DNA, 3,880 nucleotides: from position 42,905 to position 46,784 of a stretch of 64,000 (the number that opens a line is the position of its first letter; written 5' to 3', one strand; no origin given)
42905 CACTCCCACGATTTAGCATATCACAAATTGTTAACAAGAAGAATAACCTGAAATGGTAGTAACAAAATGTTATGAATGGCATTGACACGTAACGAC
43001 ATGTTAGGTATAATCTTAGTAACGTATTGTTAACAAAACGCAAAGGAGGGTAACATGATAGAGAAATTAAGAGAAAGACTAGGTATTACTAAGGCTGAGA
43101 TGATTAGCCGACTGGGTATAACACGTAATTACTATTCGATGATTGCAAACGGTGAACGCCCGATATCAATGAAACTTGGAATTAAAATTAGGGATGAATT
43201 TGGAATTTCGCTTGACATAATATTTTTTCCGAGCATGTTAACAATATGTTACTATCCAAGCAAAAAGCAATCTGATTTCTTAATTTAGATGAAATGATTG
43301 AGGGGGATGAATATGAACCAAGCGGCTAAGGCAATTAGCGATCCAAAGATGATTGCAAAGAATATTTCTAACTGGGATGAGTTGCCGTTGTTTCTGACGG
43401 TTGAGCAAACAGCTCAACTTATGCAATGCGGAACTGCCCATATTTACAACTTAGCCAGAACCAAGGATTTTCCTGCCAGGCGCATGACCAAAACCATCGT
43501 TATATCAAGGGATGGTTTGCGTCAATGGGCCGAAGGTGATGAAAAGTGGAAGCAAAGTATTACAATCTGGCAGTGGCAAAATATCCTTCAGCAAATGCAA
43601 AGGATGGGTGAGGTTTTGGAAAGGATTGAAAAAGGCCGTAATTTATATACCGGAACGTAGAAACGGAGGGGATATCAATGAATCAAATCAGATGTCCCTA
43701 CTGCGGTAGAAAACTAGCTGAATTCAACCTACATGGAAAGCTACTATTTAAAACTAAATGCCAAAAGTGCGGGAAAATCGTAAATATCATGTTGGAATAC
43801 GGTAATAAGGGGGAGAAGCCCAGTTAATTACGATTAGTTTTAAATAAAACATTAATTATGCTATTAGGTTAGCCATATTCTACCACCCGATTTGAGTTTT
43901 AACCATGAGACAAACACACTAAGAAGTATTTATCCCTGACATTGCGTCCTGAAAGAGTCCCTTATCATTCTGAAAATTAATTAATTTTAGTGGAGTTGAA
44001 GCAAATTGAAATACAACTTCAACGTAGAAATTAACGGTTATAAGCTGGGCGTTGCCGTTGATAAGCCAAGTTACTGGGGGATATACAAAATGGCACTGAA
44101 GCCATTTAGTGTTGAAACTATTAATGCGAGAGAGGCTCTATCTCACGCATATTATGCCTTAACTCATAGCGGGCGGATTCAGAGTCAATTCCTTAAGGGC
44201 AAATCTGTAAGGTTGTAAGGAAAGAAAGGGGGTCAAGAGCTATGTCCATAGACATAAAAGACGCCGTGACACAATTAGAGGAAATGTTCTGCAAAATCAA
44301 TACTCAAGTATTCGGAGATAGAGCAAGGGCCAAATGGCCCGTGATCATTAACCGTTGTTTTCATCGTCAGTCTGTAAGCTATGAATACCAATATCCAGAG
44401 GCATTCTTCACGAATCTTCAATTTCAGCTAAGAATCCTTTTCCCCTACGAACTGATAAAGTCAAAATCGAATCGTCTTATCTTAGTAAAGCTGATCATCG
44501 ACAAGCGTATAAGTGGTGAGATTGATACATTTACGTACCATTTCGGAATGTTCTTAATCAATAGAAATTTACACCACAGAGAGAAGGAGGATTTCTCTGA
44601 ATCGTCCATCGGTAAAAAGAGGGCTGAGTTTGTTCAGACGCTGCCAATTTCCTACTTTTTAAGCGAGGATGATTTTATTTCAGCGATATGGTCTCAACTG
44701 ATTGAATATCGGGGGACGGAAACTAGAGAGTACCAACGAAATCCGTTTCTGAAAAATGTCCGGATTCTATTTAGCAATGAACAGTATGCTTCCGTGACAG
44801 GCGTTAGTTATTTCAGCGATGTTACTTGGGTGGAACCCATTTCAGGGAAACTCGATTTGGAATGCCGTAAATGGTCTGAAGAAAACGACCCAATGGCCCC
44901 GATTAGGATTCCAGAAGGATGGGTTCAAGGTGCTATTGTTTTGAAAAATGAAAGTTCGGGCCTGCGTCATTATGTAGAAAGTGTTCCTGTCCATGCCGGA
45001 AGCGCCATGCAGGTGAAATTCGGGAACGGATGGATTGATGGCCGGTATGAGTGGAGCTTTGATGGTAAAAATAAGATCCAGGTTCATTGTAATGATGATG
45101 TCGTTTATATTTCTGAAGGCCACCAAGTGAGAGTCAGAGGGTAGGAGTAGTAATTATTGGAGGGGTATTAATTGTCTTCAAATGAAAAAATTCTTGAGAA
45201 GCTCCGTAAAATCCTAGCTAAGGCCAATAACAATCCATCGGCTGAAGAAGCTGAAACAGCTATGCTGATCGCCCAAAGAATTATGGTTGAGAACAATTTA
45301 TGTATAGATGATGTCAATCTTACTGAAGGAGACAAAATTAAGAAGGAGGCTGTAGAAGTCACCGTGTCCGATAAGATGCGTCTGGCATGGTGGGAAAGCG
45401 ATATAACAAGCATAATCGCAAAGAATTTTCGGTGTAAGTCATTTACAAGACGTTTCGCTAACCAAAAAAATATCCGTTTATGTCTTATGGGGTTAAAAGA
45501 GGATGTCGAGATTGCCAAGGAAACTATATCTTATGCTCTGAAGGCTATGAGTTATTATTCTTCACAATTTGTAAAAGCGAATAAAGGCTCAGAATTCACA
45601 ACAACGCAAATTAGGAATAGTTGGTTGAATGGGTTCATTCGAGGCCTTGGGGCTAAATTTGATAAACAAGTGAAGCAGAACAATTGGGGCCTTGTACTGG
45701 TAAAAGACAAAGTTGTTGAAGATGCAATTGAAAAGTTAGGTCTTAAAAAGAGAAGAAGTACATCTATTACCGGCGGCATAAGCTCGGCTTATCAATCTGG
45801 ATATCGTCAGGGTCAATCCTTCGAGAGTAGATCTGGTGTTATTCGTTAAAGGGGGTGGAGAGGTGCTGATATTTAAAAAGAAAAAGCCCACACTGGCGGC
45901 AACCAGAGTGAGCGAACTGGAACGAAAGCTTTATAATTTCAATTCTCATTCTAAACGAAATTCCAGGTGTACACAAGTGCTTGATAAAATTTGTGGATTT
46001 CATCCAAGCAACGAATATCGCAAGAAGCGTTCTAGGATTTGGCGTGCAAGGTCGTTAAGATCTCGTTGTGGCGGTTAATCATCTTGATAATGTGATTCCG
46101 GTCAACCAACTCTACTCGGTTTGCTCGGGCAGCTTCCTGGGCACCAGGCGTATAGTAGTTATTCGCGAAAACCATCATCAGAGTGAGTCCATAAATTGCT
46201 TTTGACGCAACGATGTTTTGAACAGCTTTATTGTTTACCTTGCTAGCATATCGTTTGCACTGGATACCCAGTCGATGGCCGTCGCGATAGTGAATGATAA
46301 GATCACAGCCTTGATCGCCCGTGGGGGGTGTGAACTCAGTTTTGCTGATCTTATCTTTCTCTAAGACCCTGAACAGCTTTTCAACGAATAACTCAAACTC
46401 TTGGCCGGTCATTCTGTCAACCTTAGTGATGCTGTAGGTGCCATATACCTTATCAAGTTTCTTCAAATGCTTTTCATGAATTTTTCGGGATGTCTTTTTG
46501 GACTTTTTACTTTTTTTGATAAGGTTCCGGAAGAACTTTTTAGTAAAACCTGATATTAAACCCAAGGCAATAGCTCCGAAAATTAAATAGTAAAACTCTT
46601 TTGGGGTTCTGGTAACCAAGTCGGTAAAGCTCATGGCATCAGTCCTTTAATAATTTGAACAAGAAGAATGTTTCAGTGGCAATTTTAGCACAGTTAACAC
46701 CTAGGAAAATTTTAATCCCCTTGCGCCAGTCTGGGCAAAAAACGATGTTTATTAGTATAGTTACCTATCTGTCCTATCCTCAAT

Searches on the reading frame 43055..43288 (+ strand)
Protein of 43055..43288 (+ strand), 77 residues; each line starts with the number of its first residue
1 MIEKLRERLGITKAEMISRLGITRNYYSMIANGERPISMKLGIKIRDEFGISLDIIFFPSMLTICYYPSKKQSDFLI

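Call 75: search_protein_families(library=phrogs, proteins=[window:43055-43288:+], max_evalue=0.001)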
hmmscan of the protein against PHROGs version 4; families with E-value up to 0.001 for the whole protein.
window:43055-43288:+ (77 aa): 5 families
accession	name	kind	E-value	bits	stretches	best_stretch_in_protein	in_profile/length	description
phrog_8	-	transcription regulation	5.3e-10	40.3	1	2-54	81-133/346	transcriptional regulator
phrog_3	-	transcription regulation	2.7e-07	31.7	1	2-62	93-151/430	transcriptional repressor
phrog_1373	-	transcription regulation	1.1e-05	26.5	1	1-58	67-124/166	transcriptional regulator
phrog_7241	-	transcription regulation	0.00024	22.1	1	4-54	68-118/122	transcriptional regulator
phrog_4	-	transcription regulation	0.00091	19.3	1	2-56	141-191/400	transcriptional repressor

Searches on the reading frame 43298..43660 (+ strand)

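Call 75: search_protein_families(library=phrogs, proteins=[window:43298-43660:+], max_evalue=0.001)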
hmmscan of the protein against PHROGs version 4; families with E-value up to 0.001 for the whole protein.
window:43298-43660:+ (120 aa): 3 families
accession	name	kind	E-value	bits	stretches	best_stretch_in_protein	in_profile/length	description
phrog_66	-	integration and excision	1.5e-06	29.1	1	15-87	77-149/412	excisionase and transcriptional regulator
phrog_668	-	DNA, RNA and nucleotide metabolism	6e-05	23.8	1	19-86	50-118/181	HTH DNA binding protein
phrog_7338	-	unknown function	6.7e-05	24.1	1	30-85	28-84/87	-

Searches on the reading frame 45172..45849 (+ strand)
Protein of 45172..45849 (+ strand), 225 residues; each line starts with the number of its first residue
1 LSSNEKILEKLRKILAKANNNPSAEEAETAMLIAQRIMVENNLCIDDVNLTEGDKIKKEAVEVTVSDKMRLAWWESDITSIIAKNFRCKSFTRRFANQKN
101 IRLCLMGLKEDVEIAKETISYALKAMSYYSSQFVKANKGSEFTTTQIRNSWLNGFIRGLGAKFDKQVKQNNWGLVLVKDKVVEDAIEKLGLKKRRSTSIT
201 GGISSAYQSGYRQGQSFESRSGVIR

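Call 75: search_protein_families(library=phrogs, proteins=[window:45172-45849:+], max_evalue=0.001)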
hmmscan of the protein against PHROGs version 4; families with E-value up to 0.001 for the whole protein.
window:45172-45849:+ (225 aa): 1 family
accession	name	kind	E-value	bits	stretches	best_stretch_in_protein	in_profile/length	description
phrog_421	-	unknown function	1.2e-38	133.9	1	1-223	3-230/241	unknown function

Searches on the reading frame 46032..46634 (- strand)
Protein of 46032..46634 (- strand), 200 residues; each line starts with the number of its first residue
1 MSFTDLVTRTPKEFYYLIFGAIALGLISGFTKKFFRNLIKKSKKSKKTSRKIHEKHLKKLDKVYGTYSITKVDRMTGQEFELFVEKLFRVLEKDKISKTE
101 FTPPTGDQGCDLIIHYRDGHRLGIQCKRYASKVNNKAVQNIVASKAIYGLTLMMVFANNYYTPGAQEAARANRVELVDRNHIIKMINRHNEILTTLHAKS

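Call 9: search_protein_families(library=pfam, proteins=[window:46032-46634:-], max_evalue=0.01)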
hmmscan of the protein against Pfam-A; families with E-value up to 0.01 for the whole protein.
window:46032-46634:- (200 aa): 3 families
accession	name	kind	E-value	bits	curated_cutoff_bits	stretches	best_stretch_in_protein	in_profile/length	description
PF04471.18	Mrr_cat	-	4.2e-23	82.1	21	1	73-186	2-115/115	Restriction endonuclease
PF13156.12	Mrr_cat_2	-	2.8e-05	24.4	22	1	105-154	27-79/127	Restriction endonuclease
PF22722.2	NA-iREase1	-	0.00025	21.4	27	1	98-179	23-101/106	NACHT-associated inactive Restriction Endonuclease 1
